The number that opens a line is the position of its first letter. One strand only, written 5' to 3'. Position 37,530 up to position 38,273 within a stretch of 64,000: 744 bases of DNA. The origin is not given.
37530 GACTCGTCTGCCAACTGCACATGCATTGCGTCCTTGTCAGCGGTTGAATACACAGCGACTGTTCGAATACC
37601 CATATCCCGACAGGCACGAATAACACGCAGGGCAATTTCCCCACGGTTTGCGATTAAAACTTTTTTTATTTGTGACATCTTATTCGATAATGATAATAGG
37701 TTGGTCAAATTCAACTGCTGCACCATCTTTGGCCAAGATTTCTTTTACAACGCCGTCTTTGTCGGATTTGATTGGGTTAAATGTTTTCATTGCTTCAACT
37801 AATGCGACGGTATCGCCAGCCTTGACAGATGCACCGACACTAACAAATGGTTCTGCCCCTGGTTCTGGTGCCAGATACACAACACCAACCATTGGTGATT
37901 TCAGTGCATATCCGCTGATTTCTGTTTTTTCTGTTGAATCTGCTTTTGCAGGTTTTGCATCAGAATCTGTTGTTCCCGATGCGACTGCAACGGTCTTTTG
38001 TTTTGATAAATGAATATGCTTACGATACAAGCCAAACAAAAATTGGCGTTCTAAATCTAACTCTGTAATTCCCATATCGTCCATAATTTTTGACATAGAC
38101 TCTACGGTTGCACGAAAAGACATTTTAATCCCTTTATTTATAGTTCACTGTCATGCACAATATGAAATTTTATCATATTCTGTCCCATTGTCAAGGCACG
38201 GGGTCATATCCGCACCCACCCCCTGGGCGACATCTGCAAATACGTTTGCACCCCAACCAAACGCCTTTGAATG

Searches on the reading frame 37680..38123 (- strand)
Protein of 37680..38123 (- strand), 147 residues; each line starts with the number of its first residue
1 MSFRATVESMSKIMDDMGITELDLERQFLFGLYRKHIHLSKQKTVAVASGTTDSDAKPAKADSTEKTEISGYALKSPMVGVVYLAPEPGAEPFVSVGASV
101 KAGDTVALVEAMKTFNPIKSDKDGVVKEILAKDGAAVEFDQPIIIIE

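Call 9: search_protein_families(library=pfam, proteins=[window:37680-38123:-], max_evalue=0.01)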
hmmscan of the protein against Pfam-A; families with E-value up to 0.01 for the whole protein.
window:37680-38123:- (147 aa): 4 families
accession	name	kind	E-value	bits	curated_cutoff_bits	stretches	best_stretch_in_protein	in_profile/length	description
PF00364.28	Biotin_lipoyl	-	4.1e-21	75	22.1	1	74-146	3-73/73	Biotin-requiring enzyme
PF13533.13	Biotin_lipoyl_2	-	0.00098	19.4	29.8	0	117-147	2-32/32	Biotin-lipoyl like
PF13375.12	RnfC_N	-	0.0025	18.2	25.6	1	62-139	14-90/101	RnfC Barrel sandwich hybrid domain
PF01597.25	GCV_H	-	0.008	16.5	22.2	0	95-129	40-74/122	Glycine cleavage H-protein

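Call 31: find_encoding_contigs(protein=window:37680-38123:-, flank=10000, max_places=10)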
Protein window:37680-38123:- (147 aa): no gene with exactly this product is on record in the collection.
